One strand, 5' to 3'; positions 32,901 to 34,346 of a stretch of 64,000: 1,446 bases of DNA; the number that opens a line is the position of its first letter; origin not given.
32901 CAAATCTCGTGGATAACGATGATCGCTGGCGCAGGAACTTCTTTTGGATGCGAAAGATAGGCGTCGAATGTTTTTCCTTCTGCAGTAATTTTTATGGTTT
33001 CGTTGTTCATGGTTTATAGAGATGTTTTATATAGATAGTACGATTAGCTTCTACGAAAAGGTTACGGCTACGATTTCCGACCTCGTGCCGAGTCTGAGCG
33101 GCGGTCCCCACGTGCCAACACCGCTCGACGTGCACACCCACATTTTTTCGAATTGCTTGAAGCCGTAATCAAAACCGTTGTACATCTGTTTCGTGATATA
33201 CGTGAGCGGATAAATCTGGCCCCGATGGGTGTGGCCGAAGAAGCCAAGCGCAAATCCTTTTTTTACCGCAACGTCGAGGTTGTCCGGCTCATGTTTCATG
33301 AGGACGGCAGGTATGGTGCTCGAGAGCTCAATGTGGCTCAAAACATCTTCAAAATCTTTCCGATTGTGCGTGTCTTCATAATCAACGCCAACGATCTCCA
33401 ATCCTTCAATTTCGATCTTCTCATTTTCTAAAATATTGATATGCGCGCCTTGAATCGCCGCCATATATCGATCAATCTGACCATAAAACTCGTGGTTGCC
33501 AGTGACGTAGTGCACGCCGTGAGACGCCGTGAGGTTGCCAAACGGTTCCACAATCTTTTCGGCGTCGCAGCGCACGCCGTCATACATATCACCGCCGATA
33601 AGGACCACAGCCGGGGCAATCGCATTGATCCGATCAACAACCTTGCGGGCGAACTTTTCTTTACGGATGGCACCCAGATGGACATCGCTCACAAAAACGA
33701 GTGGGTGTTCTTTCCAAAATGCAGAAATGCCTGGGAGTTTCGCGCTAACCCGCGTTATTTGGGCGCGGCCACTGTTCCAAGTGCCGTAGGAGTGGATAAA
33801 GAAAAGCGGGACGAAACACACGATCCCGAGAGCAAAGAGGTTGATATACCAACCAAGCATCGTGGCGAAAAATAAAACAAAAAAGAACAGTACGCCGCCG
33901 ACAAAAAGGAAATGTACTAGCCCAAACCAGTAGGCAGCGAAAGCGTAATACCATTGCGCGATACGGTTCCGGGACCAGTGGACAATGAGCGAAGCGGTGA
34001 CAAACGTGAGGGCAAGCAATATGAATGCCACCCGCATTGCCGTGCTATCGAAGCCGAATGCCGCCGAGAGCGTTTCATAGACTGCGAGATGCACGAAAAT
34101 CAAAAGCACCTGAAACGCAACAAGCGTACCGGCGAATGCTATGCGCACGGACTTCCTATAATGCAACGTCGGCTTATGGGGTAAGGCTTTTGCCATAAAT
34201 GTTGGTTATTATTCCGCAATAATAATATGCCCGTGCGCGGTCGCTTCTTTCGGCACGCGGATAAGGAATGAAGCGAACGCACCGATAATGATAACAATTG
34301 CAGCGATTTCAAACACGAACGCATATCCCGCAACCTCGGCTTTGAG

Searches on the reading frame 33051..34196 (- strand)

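Call 70: search_protein_families(library=pfam, proteins=[window:33051-34196:-], max_evalue=0.01)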
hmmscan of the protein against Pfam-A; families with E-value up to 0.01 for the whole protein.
window:33051-34196:- (381 aa): 2 families
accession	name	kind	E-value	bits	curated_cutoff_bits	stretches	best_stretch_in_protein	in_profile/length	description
PF00149.33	Metallophos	-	1.1e-09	39.4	21.5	1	165-325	2-190/191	Calcineurin-like phosphoesterase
PF12850.12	Metallophos_2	-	1.7e-07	31.8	27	1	166-327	3-120/154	Calcineurin-like phosphoesterase superfamily domain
